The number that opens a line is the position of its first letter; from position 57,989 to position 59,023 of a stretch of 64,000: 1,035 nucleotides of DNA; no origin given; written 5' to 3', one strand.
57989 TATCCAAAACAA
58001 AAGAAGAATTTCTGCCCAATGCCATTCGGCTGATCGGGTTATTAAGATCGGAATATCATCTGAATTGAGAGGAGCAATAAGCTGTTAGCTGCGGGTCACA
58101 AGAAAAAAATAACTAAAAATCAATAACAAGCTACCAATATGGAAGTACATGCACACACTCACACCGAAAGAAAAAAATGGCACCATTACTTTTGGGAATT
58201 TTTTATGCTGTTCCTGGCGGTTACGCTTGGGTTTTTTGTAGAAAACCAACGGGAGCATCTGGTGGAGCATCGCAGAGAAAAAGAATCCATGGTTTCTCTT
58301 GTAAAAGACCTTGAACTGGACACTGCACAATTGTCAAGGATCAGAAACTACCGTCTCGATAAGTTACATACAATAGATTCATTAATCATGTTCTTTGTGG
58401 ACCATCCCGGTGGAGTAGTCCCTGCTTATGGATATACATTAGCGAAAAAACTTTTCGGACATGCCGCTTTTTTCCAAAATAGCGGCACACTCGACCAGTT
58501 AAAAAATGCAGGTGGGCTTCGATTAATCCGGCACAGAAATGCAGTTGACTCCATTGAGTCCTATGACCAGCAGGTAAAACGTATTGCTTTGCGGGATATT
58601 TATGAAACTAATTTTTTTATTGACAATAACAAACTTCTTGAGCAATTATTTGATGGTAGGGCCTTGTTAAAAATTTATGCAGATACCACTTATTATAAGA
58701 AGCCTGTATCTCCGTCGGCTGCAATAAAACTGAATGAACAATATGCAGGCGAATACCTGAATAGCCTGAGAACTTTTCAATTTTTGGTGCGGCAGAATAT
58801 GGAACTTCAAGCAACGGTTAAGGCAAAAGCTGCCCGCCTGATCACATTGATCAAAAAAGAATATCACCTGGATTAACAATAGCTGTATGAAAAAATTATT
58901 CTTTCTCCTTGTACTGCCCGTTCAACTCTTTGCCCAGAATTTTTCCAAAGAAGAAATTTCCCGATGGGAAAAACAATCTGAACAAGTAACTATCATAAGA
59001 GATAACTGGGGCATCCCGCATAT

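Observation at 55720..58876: Tandem array of four uncharacterised paralogs with identical 5' ends and an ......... (HxHxH) N-terminus, embedded in a secreted hydrolase island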

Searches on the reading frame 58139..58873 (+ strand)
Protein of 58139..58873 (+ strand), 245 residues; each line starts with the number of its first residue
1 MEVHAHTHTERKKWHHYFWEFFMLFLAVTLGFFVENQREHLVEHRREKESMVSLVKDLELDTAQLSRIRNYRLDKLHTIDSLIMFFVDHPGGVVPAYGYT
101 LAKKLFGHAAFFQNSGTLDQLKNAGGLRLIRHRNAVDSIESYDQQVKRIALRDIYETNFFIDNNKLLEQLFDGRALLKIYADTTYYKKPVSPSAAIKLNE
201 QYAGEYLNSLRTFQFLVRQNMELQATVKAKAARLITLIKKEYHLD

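Call 3: search_protein_families(library=pfam, proteins=[window:58139-58873:+], max_evalue=1)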
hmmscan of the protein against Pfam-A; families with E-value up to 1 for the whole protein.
window:58139-58873:+ (245 aa): 1 family
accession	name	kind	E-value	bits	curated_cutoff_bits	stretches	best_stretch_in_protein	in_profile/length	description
PF23118.1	zf-C2H2_STOP2_C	-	0.19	12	27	1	103-113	14-24/30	STOP2-like, C2H2-type zinc finger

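Call 4: search_protein_families(library=ncbifam, proteins=[window:58139-58873:+], max_evalue=1)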
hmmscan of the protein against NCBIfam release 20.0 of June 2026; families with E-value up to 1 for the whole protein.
window:58139-58873:+ (245 aa): 0 families

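Call 6: find_homologous_proteins(query=window:58139-58873:+)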
Query window:58139-58873:+ (245 aa): 5582 proteins with E <= 0.001 among 6069 candidates; the best 120 are listed.
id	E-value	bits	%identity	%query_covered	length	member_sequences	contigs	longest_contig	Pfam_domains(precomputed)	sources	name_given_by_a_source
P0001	7.3e-159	545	100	100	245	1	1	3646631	-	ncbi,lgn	-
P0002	4.2e-139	480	88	100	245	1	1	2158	-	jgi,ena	-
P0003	6.2e-133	460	84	100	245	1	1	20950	-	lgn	-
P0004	6.6e-131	453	83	100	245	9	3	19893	-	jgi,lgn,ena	-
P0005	1.7e-125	436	81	100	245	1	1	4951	-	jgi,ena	-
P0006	5.9e-125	434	80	100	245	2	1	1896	-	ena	-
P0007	6.3e-125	434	80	100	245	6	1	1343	-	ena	-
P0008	1.2e-118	413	78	100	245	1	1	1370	-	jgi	jgi:hypothetical protein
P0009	3.3e-118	412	76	100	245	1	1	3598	-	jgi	jgi:hypothetical protein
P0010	4.6e-118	411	74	100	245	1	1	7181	-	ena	-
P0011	2.1e-117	409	74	100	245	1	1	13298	-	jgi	-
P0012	1.5e-116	406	73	100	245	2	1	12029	-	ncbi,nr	ncbi:MAG: hypothetical protein EPN92_10955 [Chitinophagaceae bacterium]|nr:MAG: hypothetical protein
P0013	1.7e-116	406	73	100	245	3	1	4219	-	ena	-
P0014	9.4e-116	404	73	100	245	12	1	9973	-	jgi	-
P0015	1.4e-115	403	73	100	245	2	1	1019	-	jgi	-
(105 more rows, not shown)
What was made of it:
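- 58139..58876 (+): Copy 4 (245 aa). This was the query for most analyses. It has 5,582 homologs (call 6).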

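Call 7: search_protein_families(library=padloc, proteins=[window:58139-58873:+], max_evalue=1)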
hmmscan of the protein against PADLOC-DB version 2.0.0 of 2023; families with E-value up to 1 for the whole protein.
window:58139-58873:+ (245 aa): 0 families

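Call 13: find_related_loci(query=A2, collection=genome_contigs, flank=10000)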
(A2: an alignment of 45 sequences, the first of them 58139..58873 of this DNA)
Query A2 (245 aa) in genome_contigs; peptide patterns used: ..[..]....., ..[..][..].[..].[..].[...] (x = any residue, [..] = any of these).
600 stretches matched a pattern (row limit reached: there are more); 539 encode a relative of the query (tblastn E <= 1e-3); the best 80 are kept; 78 distinct loci.
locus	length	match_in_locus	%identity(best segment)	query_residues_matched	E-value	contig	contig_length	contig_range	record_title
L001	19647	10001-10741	53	1-244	2e-81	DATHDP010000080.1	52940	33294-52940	MAG TPA_asm: Chitinophagaceae bacterium isolate SMAG_U12397 k141_138701, whole genome shotgun sequence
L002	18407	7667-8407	53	1-244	3e-80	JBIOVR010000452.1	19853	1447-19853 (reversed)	MAG: Chitinophagaceae bacterium isolate MAG103 k127_4427979, whole genome shotgun sequence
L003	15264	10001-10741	51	1-245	9e-75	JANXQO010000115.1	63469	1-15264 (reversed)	MAG: Chitinophagales bacterium isolate GL140_5_concoct_245 GL140_5_k141_505211, whole genome shotgun sequence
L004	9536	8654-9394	50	1-244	1e-72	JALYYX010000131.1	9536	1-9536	MAG: Bacteroidota bacterium isolate KAP bin50 SD1490-92_k127_1245983, whole genome shotgun sequence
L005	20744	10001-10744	42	1-245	2e-56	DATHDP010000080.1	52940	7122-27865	MAG TPA_asm: Chitinophagaceae bacterium isolate SMAG_U12397 k141_138701, whole genome shotgun sequence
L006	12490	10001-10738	40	1-245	5e-50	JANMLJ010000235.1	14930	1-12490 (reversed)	MAG: Chitinophagaceae bacterium isolate OTE_58_metabat_98 OTE_58_k141_2273424, whole genome shotgun sequence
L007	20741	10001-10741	41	1-244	1e-48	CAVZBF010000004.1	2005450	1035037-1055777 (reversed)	MAG: uncultured Bacteroidetes bacterium isolate MFD09212.bin.2.196 genome assembly, contig: contig_6810, whole genome sh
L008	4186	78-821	38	1-245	4e-48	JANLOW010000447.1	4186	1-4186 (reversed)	MAG: Bacteroidota bacterium isolate OTE_38_metabat_521 OTE_38_k141_2268424, whole genome shotgun sequence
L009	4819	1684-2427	40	1-244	6e-48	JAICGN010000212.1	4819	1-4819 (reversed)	MAG: Chitinophagaceae bacterium isolate CF_bin.53 k141_3754914_length_4819_cov_9.0000, whole genome shotgun sequence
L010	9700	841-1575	42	1-244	6e-48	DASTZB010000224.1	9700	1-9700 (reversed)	MAG TPA_asm: Chitinophagaceae bacterium isolate SMAG_U2457 k141_1032020, whole genome shotgun sequence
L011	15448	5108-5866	38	1-245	2e-47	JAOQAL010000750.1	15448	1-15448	MAG: Chitinophagaceae bacterium isolate RYN_281 scaffold_4276940, whole genome shotgun sequence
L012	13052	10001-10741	38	1-245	2e-47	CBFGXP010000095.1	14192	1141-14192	MAG TPA_asm: uncultured bacterium isolate SRR32277365_metabat2_26 genome assembly, contig: ERZ27320638.643, whole genome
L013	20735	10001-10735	42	1-244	2e-47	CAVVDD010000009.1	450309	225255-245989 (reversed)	MAG: uncultured Bacteroidetes bacterium isolate MFD02242.bin.2.115 genome assembly, contig: contig_42825, whole genome s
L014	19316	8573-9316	41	1-245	8e-46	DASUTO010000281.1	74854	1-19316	MAG TPA_asm: Chitinophagaceae bacterium isolate SMAG_U1765 k141_164717, whole genome shotgun sequence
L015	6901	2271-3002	39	1-244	6e-46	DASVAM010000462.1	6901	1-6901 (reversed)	MAG TPA_asm: Chitinophagaceae bacterium isolate SMAG_U1952 k141_780318, whole genome shotgun sequence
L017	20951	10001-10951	40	1-245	4e-45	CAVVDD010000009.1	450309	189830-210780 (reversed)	MAG: uncultured Bacteroidetes bacterium isolate MFD02242.bin.2.115 genome assembly, contig: contig_42825, whole genome s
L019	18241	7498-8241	39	1-245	6e-45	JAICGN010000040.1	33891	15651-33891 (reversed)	MAG: Chitinophagaceae bacterium isolate CF_bin.53 k141_777197_length_33891_cov_13.1371, whole genome shotgun sequence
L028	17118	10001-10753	39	1-244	2e-43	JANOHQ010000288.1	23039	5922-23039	MAG: Chitinophagaceae bacterium isolate SOY_63_metabat_457 SOY_63_k141_2337950, whole genome shotgun sequence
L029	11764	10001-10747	38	1-245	1e-42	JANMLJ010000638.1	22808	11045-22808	MAG: Chitinophagaceae bacterium isolate OTE_58_metabat_98 OTE_58_k141_4375466, whole genome shotgun sequence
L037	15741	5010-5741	40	1-243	1e-41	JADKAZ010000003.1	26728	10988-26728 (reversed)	MAG: Chitinophagaceae bacterium isolate Mari_18-Q3-R65-66_MAXAC.024 tig00004206-10-266760, whole genome shotgun sequence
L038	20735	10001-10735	36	1-244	2e-41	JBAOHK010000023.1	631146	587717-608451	MAG: Chitinophagaceae bacterium isolate AS_Ams2_Bin15 np1-np2_contig_8869, whole genome shotgun sequence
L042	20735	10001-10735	39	1-244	1e-40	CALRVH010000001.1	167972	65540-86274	MAG: Chitinophaga pinensis isolate JJ-MEM5D2-223-6-m1-bin345 genome assembly, contig: JJ-MEM5D2-223-C32, whole genome sh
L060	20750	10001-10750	35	1-245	1e-38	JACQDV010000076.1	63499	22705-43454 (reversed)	MAG: Sphingobacteriales bacterium isolate NC_groundwater_1004_Pr1_S-0.65um_38_18 Montesol18_Sp65_coassembly_scaffold_142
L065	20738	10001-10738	37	1-244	1e-40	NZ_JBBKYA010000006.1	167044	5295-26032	Aquirufa echingensis strain PLAD-142S6K NODE_6_length_165908_cov_123.02_w_9, whole genome shotgun sequence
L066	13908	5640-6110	45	1-157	3e-38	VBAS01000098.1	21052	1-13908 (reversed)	MAG: Bacteroidetes bacterium isolate BD_3 14_0903_02_30cm_scaffold_1661_e:0, whole genome shotgun sequence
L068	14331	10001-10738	39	1-245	9e-44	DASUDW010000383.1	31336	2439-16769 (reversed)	MAG TPA_asm: Chitinophagaceae bacterium isolate SMAG_U1336 k141_936282, whole genome shotgun sequence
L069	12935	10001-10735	38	1-244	4e-38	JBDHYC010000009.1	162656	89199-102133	MAG: Chitinophagaceae bacterium isolate AS-MESO-3CA.24 NODE_334_length_162656_cov_19.384970, whole genome shotgun sequen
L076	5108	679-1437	36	1-244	2e-36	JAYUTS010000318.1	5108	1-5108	MAG: Chitinophagaceae bacterium isolate GL121_DN_metabinner_5 GL121_DN_metabinner_5_317, whole genome shotgun sequence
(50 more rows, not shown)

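Call 18: search_protein_representatives(alignment_id=A2)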
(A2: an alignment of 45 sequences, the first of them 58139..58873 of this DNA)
Query: 45 sequences, 245 profile positions. Proteins with E-value up to 0.001 (for the whole library): 4378; up to 1e-10: 2666; up to 1e-30: 1155. The best 150 are listed.
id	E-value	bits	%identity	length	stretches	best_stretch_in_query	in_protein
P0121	9.6e-105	365.9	-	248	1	1-245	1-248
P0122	5.1e-89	314.4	-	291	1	1-245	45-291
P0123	6.7e-86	304.2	-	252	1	1-245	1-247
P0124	7.1e-86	304.1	-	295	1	1-245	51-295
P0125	3.0e-79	282.4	-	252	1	1-244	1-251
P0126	7.5e-74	264.7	-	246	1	1-245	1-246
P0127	2.4e-72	259.8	-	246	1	1-245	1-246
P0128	3.5e-69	249.5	-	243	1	1-245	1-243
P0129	8.4e-69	248.2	-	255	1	1-244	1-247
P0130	2.3e-68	246.7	-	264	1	1-245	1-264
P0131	2.7e-68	246.6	-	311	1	1-244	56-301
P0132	6.4e-68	245.3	-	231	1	1-180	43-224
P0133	3.6e-67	242.9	-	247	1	1-245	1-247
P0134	1.3e-66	241.0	-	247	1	1-245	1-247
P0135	3.2e-66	239.8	-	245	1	1-245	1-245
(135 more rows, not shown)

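Call 20: predict_structure(alignment_id=A2)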
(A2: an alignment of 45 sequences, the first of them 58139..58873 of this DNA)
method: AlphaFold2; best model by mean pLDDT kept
length: 245 residues; sequences in the alignment: 45
mean_pLDDT: 86.2   pTM: 0.72
mean pLDDT of the five models: 86.2, 84.5, 84.4, 83.2, 82.2
residues with pLDDT >= 90: 115; 70-90: 113; 50-70: 9; < 50: 8
segments of 3 or more residues with pLDDT < 50: 1-7
pLDDT, mean of each block of 10 residues (from residue 1): 47 75 90 85 85 93 93 93 92 88 86 83 77 88 91 88 92 88 83 80 92 92 93 94 87
secondary structure, 60 per line:
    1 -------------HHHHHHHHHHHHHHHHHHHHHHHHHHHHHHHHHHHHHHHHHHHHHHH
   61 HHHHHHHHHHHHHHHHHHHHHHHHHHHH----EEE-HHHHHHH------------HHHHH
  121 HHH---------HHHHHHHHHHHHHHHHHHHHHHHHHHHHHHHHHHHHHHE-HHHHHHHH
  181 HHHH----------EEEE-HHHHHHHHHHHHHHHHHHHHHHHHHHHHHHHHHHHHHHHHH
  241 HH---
elements in order: H14-88 E93-95 H97-103 H116-123 H133-170 H173-184 E195-198 H200-242
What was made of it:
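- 58139..58876 (+): The AF2 model has pLDDT 86 and pTM 0.72, with helices 14-88, 133-170 and 200-242 (call 20).
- On 4HB_MCP / TarH-type sensor domain: This is inferred from the DSSP string of the AF2 model, using the helix order and the beta-bridge 93-95/195-198 (call 20).
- On Type IV pilin-like proteins (class III signal peptide): The body is all-helical, not an alpha/beta pilin fold (call 20).
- In the call 20 DSSP output, the beta-bridge 93-95/195-198 places both loop ends distal.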

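Call 23: fold_search(model_id=the predicted structure, library=pdb)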
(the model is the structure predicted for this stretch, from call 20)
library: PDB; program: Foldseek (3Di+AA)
matches with E <= 10: 596; with E <= 0.001: 0
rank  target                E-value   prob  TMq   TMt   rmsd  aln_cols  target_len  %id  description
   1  4kik_B                2.4e-02  0.47  0.21  0.09  32.4       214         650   15  Human IkB kinase beta (released 2013-06-26)
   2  8s2p_BBB              4.7e-02  0.84  0.29  0.37  25.2       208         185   12  Crystal structure of Borrelia burgdorferi paralogous family 12 outer surface protein BBH37 (space group p21) (released 2025-03-05)
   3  7jh6_A                4.9e-02  0.95  0.32  0.44  12.1       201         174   10  De novo designed two-domain di-Zn(II) and porphyrin-binding protein (released 2020-12-09)
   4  8s2f_AAA              6.1e-02  0.72  0.27  0.35  29.3       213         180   12  Crystal structure of Borrelia burgdorferi paralogous family 12 outer surface protein BBH37 (released 2025-03-05)
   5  8s2p_AAA              6.1e-02  0.69  0.26  0.33  24.9       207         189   14  Crystal structure of Borrelia burgdorferi paralogous family 12 outer surface protein BBH37 (space group p21) (released 2025-03-05)
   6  8w6e_B                6.4e-02  0.69  0.25  0.33  12.6       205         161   14  De novo design of HBC599 binder (released 2024-11-27)
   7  8s2f_BBB              7.6e-02  0.77  0.29  0.37  28.7       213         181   11  Crystal structure of Borrelia burgdorferi paralogous family 12 outer surface protein BBH37 (released 2025-03-05)
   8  9jih_B                9.9e-02  0.21  0.16  0.15  36.0       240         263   14  Crystal structure of BAR domain of ACAP4 (released 2026-01-14)
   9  8w6e_A                1.0e-01  0.47  0.25  0.33  11.1       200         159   13  De novo design of HBC599 binder (released 2024-11-27)
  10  6e6a_A                1.3e-01  0.60  0.27  0.36  11.7       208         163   11  Triclinic crystal form of IncA G144A point mutant (released 2019-07-10)
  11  9cpc_3H               1.4e-01  0.54  0.29  0.25  39.3       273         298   14  Atomic model of porcine brain ventricles cilia doublet microtubule (48-nm periodicity) (released 2024-10-23)
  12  8w6f_A                1.8e-01  0.47  0.25  0.34  12.6       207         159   15  Apo structure of HBC binder (released 2024-11-27)
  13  1uru                  1.8e-01  0.47  0.27  0.29  32.5       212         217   12  Amphiphysin BAR domain from Drosophila (released 2003-12-04)
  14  6z0c_C                1.8e-01  0.44  0.25  0.30  15.7       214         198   12  Structure of in silico modelled artificial Maquette-3 protein (released 2021-03-17)
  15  5hu6_D                1.8e-01  0.30  0.24  0.23  27.4       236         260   10  Structure of the T. brucei haptoglobin-haemoglobin receptor bound to human haptolgobin-haemoglobin (released 2016-03-02)
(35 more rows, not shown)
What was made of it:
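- On 4HB_MCP / TarH-type sensor domain: The best MCP ligand-binding domain hit in Foldseek has E 0.47 (call 23).
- Closest known: Paralogous helical-bundle surface protein families in tandem arrays. Same: BBH37 chains rank 2-7 in the Foldseek list (call 23).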

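Call 27: search_protein_families(library=pfam, proteins=[L065:12290-14803:+, L037:7311-8540:+, L066:6383-8077:+, L068:5427-7697:+, L019:8440-11655:+, L060:4594-6648:+, L028:12006-13226:+, L038:13861-14403:+, L069:6360-6836:+, L001:2392-3801:+], max_evalue=0.00001)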
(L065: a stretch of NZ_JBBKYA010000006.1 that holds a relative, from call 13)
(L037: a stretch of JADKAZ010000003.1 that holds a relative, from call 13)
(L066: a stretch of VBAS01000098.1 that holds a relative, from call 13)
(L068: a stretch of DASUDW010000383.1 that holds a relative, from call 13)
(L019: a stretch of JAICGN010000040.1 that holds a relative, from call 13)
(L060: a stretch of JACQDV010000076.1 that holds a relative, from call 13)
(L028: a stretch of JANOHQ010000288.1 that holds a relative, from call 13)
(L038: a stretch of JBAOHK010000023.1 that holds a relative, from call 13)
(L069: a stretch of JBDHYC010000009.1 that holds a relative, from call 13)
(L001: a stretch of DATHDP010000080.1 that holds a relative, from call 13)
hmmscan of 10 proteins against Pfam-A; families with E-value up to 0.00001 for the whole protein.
L065:12290-14803:+ (838 aa): 1 family
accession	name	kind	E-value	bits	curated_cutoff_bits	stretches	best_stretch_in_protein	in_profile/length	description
PF00144.29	Beta-lactamase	-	5.3e-116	387.8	27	2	456-822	2-316/329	Beta-lactamase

L037:7311-8540:+ (410 aa): 2 families
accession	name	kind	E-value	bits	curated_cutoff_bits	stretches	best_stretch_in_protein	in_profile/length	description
PF07786.18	HGSNAT_cat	-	4.7e-19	69.2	22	1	19-232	1-193/222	Heparan-alpha-glucosaminide N-acetyltransferase, catalytic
PF01757.29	Acyl_transf_3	-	3.1e-10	40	31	1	21-122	2-89/326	Acyltransferase domain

L066:6383-8077:+ (565 aa): 2 families
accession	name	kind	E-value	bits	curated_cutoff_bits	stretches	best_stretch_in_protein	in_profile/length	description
PF07969.17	Amidohydro_3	-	1.3e-25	91.3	29.7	1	104-543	1-471/472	Amidohydrolase family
PF01979.26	Amidohydro_1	-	2.1e-12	47.4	25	0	112-268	1-170/345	Amidohydrolase family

L068:5427-7697:+ (757 aa): 1 family
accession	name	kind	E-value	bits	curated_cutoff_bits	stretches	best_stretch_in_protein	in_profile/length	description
PF01804.23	Penicil_amidase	-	3.3e-117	393.7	21.3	1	49-744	1-673/675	Penicillin amidase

L019:8440-11655:+ (1072 aa): 5 families
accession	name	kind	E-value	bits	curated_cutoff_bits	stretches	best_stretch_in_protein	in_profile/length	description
PF07676.18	PD40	-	5.8e-46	154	20.9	3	58-92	3-38/38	WD40-like Beta Propeller Repeat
PF14684.11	Tricorn_C1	-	2.1e-22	79.2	24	1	696-751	4-59/59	Tricorn protease C1 domain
PF03572.23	Peptidase_S41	-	3.6e-19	69.4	24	1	886-1041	1-165/165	Peptidase family S41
PF00930.27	DPPIV_N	-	1e-10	41.3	22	0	33-105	2-80/354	Dipeptidyl peptidase IV (DPP IV) N-terminal region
PF25174.1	Beta-prop_THOC3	-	2.9e-10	40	305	0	404-478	82-150/272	THOC3 beta-propeller domain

L060:4594-6648:+ (685 aa): 8 families
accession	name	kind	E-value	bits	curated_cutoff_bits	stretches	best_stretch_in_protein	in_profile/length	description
PF00211.25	Guanylate_cyc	-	2.8e-13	50.3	21.9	1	8-160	9-181/183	Adenylate and Guanylate cyclase catalytic domain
PF14559.12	TPR_19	-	2.6e-09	37.7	25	0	389-436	6-53/68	Tetratricopeptide repeat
PF13414.12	TPR_11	-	3.8e-09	36.5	26.8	0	389-422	9-42/42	TPR repeat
PF00515.34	TPR_1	-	2.8e-08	33.7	27.8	0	528-552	8-32/34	Tetratricopeptide repeat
PF07719.23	TPR_2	-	3e-08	33.6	27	0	526-551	6-31/34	Tetratricopeptide repeat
PF13428.12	TPR_14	-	4.8e-08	33.4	23.5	0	557-596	4-40/44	Tetratricopeptide repeat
PF13181.12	TPR_8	-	5.5e-06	26.6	25.7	0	528-551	8-31/34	Tetratricopeptide repeat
PF13424.12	TPR_12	-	6.4e-06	26.7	30.1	0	559-614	8-70/77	Tetratricopeptide repeat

L028:12006-13226:+ (407 aa): 1 family
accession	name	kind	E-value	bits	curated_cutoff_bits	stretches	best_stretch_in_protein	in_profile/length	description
PF03576.19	Peptidase_S58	-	1.9e-115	386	23.9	1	61-387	1-306/307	Peptidase family S58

L038:13861-14403:+ (181 aa): 0 families

L069:6360-6836:+ (159 aa): 1 family
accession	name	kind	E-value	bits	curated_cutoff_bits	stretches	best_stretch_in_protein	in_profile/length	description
PF12893.14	Lumazine_bd_2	-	8.5e-06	26.9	22.1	0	24-143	2-116/116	Putative lumazine-binding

L001:2392-3801:+ (470 aa): 0 families
